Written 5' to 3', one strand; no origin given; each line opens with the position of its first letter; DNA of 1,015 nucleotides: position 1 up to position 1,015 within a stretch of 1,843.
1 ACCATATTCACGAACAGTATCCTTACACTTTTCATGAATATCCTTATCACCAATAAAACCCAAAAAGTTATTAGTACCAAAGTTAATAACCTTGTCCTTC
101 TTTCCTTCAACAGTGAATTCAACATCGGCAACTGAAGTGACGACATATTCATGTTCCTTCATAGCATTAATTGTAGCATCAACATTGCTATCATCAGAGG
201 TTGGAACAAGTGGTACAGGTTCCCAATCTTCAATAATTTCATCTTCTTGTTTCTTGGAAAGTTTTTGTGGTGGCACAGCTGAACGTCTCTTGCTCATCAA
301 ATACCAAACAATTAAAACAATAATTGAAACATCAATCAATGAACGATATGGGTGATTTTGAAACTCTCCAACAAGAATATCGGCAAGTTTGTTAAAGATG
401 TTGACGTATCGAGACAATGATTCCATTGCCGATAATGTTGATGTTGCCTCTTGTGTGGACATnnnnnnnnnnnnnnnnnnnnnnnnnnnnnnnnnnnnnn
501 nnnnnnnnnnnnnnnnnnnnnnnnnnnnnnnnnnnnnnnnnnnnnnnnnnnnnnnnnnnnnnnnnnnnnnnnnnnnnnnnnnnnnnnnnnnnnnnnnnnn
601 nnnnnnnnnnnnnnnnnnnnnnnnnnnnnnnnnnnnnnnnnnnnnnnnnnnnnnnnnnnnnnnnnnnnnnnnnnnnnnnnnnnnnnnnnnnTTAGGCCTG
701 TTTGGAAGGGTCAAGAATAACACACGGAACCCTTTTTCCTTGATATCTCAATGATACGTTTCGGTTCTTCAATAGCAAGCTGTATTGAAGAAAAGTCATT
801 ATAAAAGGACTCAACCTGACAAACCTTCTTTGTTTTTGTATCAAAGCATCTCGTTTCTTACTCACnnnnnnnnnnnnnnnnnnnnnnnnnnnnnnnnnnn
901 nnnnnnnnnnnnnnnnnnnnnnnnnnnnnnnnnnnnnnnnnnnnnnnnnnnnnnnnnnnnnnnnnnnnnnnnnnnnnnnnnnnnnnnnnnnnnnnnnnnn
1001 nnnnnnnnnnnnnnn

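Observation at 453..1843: About 1.39 kb next to LCB1 with no long ORF on either strand, yet with strong promoter-like signals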

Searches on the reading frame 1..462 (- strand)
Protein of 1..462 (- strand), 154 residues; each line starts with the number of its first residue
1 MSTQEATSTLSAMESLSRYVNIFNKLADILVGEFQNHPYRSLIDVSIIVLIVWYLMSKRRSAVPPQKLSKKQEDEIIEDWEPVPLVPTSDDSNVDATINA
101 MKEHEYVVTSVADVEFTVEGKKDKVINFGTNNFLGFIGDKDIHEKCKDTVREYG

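Call 4: find_homologous_proteins(query=window:1-462:-)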
Query window:1-462:- (154 aa): 1 proteins with E <= 0.001 among 17 candidates.
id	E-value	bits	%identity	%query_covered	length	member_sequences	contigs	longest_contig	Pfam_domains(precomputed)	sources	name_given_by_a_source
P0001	1.1e-88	312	100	94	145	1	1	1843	-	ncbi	ncbi:predicted protein, partial [Naegleria gruberi]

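Call 7: search_protein_families(library=pfam, proteins=[window:1-462:-], max_evalue=1)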
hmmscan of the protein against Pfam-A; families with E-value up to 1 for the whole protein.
window:1-462:- (154 aa): 1 family
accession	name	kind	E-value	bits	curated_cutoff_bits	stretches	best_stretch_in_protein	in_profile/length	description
PF11524.14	SeleniumBinding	-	0.071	13.8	27.9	1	88-130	29-71/82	Selenium binding protein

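Call 8: search_solved_structures(query=window:1-462:-, max_evalue=10, show_alignments=2)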
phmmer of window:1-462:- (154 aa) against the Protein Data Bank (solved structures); distinct sequences matched with E-value up to 10: 10.
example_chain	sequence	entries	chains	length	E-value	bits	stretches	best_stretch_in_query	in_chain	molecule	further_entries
8c82_B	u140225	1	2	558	5.2e-10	42.4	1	35-154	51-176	Serine palmitoyltransferase 1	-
8c80_B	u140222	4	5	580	5.7e-10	42.3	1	35-154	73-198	Serine palmitoyltransferase 1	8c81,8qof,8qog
7yjk_A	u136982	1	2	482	8.5e-10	41.7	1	49-154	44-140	Long chain base biosynthesis protein 1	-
7yjm_A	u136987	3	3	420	1.4e-06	31.4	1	68-154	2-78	atLCB1 | Long chain base biosynthesis protein 1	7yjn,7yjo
8iaj_A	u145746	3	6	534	2e-06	30.8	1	49-154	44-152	chimera of Long chain base biosynthesis protein 1 and Serine palmitoyltransferase 1 | Long chain base biosynthesis protein 1,Serine palmitoyltransferase 1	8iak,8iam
6m4n_A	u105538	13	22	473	4.9e-06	29.5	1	34-154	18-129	Serine palmitoyltransferase 1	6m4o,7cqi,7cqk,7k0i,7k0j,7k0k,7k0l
7yiu_A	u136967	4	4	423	0.0026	20.7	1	68-154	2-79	Serine palmitoyltransferase 1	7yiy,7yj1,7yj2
3a2b_A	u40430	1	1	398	0.15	15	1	108-154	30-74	Serine palmitoyltransferase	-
8guh_A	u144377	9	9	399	0.15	15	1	108-154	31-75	Serine palmitoyltransferase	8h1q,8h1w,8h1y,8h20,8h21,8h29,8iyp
1fc4_A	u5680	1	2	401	0.54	13.2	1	100-147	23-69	2-AMINO-3-KETOBUTYRATE CONENZYME A LIGASE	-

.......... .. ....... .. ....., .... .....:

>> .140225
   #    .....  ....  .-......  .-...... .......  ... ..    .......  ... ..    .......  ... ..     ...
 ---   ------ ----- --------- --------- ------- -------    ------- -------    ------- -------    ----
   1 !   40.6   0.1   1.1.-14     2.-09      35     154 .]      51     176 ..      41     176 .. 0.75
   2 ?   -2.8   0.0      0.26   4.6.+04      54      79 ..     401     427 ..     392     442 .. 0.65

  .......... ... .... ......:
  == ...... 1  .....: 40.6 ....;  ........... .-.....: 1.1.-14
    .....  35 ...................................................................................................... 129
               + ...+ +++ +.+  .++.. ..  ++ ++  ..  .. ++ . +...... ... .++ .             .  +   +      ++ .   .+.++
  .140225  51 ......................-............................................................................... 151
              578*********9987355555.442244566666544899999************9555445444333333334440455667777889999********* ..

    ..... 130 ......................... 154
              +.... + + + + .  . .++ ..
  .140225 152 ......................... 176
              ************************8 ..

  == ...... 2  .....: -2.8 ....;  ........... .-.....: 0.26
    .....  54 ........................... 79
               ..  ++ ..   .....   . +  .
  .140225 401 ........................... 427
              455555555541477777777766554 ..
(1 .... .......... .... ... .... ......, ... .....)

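Call 31: find_encoding_contigs(protein=P0001, flank=10000)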
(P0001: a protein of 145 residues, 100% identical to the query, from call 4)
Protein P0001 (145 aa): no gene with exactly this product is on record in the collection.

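Call 43: list_cluster_members(proteins=[P0001, P0002, P0004, P0005, P0003, P0007])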
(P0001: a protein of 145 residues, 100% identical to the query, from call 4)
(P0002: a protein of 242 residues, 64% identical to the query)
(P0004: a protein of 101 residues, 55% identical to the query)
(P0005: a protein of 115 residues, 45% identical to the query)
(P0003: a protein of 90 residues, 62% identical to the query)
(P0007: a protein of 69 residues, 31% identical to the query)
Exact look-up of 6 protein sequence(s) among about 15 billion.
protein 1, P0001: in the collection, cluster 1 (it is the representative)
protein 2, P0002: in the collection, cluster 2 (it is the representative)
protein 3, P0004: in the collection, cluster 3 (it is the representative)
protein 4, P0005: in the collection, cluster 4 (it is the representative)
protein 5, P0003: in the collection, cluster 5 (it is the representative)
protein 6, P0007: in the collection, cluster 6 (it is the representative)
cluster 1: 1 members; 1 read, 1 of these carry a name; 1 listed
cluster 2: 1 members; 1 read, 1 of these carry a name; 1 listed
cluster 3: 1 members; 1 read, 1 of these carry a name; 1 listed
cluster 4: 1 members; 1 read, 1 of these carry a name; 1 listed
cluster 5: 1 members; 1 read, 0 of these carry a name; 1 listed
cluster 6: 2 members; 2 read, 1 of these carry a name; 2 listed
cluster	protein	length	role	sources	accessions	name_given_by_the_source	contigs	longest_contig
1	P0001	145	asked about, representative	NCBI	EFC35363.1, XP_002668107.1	predicted protein, partial [Naegleria gruberi]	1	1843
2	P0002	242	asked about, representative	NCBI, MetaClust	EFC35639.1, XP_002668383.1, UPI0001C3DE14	hypothetical protein NAEGRDRAFT_54818, partial [Naegleria gruberi] | status=active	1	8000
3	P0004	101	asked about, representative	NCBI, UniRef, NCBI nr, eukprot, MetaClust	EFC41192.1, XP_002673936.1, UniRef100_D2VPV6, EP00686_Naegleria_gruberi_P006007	predicted protein [Naegleria gruberi] | Predicted protein n=1 Tax=Naegleria gruberi TaxID=5762 RepID=D2VPV6_NAEGR | uncharacterized protein NAEGRDRAFT_71001 [Naegleria gruberi]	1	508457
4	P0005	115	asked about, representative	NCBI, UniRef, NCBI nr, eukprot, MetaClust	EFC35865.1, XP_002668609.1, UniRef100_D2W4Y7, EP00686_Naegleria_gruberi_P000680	predicted protein [Naegleria gruberi] | Predicted protein n=1 Tax=Naegleria gruberi TaxID=5762 RepID=D2W4Y7_NAEGR | uncharacterized protein NAEGRDRAFT_76475 [Naegleria gruberi]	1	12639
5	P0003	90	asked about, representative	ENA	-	-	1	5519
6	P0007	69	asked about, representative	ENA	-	-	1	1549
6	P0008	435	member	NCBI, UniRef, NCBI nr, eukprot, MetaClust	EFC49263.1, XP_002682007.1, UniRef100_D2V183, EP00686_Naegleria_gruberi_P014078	hypothetical protein NAEGRDRAFT_56850 [Naegleria gruberi] | Uncharacterized protein n=1 Tax=Naegleria gruberi TaxID=5762 RepID=D2V183_NAEGR | uncharacterized protein NAEGRDRAFT_56850 [Naegleria gruberi]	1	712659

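Call 45: search_protein_families(library=pfam, proteins=[P0008], max_evalue=1)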
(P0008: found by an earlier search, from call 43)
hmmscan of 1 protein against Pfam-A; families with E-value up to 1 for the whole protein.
P0008 (435 aa): 4 families
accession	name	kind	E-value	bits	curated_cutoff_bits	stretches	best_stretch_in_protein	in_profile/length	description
PF11157.13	DUF2937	-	0.0043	17.3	25.3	1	291-334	17-63/162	Protein of unknown function (DUF2937)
PF24099.1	RBD_DGKtheta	-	0.0046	17.5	27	1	299-350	18-68/80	Diacylglycerol kinase theta, RNA-binding domain-like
PF11465.14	Receptor_2B4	-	0.14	12.8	21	1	24-91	22-88/108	Natural killer cell receptor 2B4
PF01606.22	Arteri_env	-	0.18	12.1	27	0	311-349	100-138/202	Arterivirus envelope protein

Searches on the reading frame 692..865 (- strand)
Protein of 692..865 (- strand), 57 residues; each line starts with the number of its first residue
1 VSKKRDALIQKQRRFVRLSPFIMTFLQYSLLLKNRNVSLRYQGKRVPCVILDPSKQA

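Call 7: search_protein_families(library=pfam, proteins=[window:692-865:-], max_evalue=1)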
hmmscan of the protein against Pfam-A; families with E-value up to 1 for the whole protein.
window:692-865:- (57 aa): 1 family
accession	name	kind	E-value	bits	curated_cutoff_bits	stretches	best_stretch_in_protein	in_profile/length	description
PF20424.3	PilZN3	-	0.13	12.8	27.4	1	29-52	24-47/135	PilZN3 domain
